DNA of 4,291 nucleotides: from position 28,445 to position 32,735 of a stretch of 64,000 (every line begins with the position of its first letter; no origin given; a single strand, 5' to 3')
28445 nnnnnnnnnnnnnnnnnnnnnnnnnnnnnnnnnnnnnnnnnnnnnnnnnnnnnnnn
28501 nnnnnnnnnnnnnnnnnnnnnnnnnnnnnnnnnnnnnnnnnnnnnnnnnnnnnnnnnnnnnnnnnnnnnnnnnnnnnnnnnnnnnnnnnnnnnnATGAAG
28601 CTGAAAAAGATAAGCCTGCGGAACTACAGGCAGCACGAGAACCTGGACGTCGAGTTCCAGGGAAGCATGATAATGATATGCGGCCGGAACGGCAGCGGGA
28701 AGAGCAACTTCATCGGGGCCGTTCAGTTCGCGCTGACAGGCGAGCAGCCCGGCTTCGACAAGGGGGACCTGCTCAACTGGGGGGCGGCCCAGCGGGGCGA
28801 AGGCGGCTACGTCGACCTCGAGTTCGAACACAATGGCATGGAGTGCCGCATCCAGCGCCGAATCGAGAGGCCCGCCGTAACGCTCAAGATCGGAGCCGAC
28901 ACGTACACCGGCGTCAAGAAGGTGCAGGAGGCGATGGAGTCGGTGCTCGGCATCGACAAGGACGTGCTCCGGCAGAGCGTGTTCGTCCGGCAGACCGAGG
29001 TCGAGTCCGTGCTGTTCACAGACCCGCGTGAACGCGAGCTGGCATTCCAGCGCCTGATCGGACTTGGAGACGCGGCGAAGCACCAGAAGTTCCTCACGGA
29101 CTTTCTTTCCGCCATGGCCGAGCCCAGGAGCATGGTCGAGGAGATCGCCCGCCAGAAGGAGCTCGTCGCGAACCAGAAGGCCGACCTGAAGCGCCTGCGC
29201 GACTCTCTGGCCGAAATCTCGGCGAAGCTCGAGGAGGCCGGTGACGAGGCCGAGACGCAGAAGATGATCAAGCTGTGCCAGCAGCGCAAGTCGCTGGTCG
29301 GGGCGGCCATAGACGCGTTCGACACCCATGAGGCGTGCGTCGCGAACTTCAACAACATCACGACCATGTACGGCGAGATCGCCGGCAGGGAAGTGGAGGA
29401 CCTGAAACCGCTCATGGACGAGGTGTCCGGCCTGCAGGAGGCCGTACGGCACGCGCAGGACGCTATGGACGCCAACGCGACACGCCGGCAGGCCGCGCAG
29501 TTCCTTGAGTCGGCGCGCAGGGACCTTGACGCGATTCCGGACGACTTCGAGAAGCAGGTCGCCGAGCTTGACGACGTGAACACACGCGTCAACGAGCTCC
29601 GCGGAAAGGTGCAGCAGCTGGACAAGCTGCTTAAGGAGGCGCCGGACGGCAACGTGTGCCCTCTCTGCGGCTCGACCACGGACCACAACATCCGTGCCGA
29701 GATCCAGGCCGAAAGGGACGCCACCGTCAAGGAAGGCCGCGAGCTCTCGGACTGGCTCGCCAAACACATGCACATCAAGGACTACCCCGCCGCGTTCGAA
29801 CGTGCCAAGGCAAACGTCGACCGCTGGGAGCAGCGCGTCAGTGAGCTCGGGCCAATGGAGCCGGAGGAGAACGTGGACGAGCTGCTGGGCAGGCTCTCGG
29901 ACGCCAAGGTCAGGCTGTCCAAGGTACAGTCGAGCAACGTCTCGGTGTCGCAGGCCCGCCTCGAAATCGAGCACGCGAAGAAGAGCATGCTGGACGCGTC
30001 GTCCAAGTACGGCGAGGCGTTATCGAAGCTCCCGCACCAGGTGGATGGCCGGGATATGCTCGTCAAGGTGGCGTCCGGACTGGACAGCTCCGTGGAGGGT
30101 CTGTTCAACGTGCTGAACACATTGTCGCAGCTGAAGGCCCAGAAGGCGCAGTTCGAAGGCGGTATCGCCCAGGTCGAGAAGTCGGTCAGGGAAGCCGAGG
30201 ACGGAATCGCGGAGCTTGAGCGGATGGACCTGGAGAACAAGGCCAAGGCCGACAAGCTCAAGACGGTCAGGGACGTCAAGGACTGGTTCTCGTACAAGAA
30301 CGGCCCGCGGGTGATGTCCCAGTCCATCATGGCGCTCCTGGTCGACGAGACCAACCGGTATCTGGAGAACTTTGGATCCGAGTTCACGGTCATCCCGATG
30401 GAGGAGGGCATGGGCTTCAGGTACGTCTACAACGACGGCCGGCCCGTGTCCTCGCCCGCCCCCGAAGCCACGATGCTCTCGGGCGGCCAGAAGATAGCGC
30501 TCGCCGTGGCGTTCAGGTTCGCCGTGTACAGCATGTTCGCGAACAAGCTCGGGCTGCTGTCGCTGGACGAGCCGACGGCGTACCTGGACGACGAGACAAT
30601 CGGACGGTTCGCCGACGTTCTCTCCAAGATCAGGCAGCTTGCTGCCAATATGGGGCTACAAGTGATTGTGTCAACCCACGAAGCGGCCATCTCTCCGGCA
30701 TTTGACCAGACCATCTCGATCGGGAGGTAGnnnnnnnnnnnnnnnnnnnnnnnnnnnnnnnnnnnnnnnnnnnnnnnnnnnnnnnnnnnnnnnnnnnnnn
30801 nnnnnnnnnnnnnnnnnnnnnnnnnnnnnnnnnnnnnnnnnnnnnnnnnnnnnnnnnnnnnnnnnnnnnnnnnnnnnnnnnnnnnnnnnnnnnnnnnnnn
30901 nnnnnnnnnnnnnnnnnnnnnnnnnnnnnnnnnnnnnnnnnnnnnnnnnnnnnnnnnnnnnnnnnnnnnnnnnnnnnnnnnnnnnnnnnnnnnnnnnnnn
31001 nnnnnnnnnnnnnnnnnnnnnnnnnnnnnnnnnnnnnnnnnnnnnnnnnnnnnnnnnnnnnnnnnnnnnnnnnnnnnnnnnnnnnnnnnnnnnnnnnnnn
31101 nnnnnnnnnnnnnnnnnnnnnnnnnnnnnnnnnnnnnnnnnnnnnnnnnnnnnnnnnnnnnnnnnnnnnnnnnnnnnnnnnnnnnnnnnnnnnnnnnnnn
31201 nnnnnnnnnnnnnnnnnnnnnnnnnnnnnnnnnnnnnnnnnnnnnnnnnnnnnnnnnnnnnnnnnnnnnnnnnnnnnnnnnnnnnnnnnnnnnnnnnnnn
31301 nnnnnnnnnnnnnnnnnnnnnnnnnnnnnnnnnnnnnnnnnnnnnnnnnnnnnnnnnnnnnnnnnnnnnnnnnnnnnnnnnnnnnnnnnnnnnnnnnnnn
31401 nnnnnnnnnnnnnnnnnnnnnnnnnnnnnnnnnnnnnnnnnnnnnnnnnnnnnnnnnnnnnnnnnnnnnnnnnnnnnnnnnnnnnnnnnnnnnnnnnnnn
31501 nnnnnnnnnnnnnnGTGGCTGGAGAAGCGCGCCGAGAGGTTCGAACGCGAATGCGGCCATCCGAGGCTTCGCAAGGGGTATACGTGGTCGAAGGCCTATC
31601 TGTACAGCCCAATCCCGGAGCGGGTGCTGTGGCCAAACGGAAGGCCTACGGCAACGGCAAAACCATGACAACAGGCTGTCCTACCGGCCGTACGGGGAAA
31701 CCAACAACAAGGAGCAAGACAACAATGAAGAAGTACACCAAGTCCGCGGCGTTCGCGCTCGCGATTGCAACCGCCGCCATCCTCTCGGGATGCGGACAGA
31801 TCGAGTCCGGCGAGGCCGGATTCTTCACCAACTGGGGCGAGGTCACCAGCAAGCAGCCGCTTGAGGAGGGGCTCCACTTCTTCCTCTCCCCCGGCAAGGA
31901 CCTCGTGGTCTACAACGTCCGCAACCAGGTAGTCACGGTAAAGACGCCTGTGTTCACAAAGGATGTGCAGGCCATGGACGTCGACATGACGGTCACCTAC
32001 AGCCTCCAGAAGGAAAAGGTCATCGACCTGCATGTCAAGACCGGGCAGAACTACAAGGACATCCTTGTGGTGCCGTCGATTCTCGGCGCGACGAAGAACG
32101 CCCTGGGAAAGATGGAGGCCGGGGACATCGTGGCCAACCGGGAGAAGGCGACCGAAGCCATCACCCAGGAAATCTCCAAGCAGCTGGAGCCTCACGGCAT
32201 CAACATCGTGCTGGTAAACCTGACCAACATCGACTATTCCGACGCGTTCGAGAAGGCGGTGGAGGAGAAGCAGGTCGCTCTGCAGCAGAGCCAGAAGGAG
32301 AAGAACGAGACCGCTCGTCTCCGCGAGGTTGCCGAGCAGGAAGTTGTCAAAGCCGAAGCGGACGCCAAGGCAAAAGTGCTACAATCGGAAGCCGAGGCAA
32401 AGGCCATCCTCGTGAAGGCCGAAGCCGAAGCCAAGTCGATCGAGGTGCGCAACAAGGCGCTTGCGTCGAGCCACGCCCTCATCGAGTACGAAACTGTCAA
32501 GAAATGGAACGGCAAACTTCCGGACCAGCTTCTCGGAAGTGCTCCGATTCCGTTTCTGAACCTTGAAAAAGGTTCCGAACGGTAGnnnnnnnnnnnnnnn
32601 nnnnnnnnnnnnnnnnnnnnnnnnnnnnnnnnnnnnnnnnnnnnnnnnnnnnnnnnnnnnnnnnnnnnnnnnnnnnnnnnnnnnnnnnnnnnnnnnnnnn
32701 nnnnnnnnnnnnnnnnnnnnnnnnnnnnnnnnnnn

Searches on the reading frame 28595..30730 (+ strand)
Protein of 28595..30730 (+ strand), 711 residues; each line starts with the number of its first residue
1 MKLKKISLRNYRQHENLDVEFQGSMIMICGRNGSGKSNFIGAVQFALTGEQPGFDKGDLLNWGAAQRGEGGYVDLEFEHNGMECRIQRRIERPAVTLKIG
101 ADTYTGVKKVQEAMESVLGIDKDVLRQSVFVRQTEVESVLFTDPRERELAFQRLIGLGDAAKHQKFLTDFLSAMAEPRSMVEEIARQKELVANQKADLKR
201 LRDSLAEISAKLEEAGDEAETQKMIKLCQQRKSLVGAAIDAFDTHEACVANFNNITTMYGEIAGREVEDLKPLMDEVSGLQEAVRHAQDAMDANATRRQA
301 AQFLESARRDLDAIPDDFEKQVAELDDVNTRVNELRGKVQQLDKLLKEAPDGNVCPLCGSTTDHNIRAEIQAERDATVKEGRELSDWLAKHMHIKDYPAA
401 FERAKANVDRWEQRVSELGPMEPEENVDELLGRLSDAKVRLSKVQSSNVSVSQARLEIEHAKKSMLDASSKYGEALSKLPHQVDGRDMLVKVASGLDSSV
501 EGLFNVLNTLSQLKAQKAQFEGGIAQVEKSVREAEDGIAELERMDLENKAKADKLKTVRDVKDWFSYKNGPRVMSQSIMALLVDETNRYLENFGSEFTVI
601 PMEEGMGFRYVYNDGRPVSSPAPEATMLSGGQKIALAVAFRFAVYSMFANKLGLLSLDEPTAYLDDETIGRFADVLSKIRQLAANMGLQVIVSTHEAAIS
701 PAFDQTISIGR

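Call 17: search_protein_families(library=pfam, proteins=[window:28595-30730:+], max_evalue=0.001)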
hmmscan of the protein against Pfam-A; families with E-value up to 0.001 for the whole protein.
window:28595-30730:+ (711 aa): 8 families
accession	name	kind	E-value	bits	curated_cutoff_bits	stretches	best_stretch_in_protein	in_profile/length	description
PF02463.25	SMC_N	-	8.9e-22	78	40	1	3-708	2-210/220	RecF/RecN/SMC N terminal domain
PF13476.12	AAA_23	-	1.1e-18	69.1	27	1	5-213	1-201/201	AAA domain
PF13175.12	AAA_15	-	2.4e-12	47.6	32.1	1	1-48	1-48/374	AAA ATPase domain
PF13304.12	AAA_21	-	7.2e-10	39.8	27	1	497-697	166-300/304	AAA domain, putative AbiEii toxin, Type IV TA system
PF13555.12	AAA_29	-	4.2e-06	26.8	27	1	3-51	1-50/61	P-loop containing region of AAA domain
PF13558.12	SbcC_Walker_B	-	0.00014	22.4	27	1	624-677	29-89/90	SbcC/RAD50-like, Walker B motif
PF00005.33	ABC_tran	-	0.00015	22.8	25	0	22-43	10-31/137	ABC transporter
PF10046.14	BLOC1_2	-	0.00029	21.6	33.4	0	298-348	40-90/96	Biogenesis of lysosome-related organelles complex-1 subunit 2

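Call 18: search_protein_families(library=phrogs, proteins=[window:28595-30730:+], max_evalue=0.001)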
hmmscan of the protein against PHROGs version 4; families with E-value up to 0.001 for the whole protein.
window:28595-30730:+ (711 aa): 14 families
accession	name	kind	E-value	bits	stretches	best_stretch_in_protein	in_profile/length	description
phrog_77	-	DNA, RNA and nucleotide metabolism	3.9e-49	169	1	1-709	296-943/967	SbcC-like subunit of palindrome specific endonuclease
phrog_1499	-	unknown function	4.3e-14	53.6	1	1-340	3-296/427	-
phrog_8323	-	unknown function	4.7e-11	42.9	1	1-52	49-100/623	-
phrog_4747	-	unknown function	1.6e-10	41.7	1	1-56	1-58/610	-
phrog_3940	-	unknown function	7.4e-10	39.2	1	2-45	4-47/537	-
phrog_293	-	moron, auxiliary metabolic gene and host takeover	4.1e-08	32.7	1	627-696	268-328/1058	ABC transporter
phrog_19980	-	unknown function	5.1e-08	32.7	1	23-347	27-376/1068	-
phrog_7507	-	unknown function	4.4e-07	30.6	1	1-50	2-51/483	-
phrog_9802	-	unknown function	6e-06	26.5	1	1-44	3-46/438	-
phrog_167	-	tail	3e-05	22.9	0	275-555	25-202/1555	tail length tape measure protein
phrog_5836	-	unknown function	8.5e-05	21.7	0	626-704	972-1043/1071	-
phrog_10445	-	unknown function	0.00019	21.8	1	1-47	3-48/296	-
phrog_28217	-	DNA, RNA and nucleotide metabolism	0.00048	19.7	1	1-52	1-52/806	DNA repair exonuclease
phrog_2392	-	moron, auxiliary metabolic gene and host takeover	0.00085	18.7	0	626-698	616-677/726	ABC transporter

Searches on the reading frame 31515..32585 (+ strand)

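Call 17: search_protein_families(library=pfam, proteins=[window:31515-32585:+], max_evalue=0.001)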
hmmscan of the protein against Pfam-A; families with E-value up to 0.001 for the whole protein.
window:31515-32585:+ (356 aa): 1 family
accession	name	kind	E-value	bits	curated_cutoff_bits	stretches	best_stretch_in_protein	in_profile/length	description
PF01145.31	Band_7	-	2.9e-29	102.8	23.6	1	95-265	2-171/176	SPFH domain / Band 7 family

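Call 18: search_protein_families(library=phrogs, proteins=[window:31515-32585:+], max_evalue=0.001)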
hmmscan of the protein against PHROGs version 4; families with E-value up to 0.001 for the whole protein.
window:31515-32585:+ (356 aa): 3 families
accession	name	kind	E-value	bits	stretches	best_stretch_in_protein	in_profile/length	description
phrog_200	-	other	7.8e-55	187.5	1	66-354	73-363/379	lipoprotein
phrog_38808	-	unknown function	3.2e-10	41.2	1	292-349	9-66/68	-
phrog_32961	-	unknown function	0.00016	23.1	1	244-337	28-124/161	-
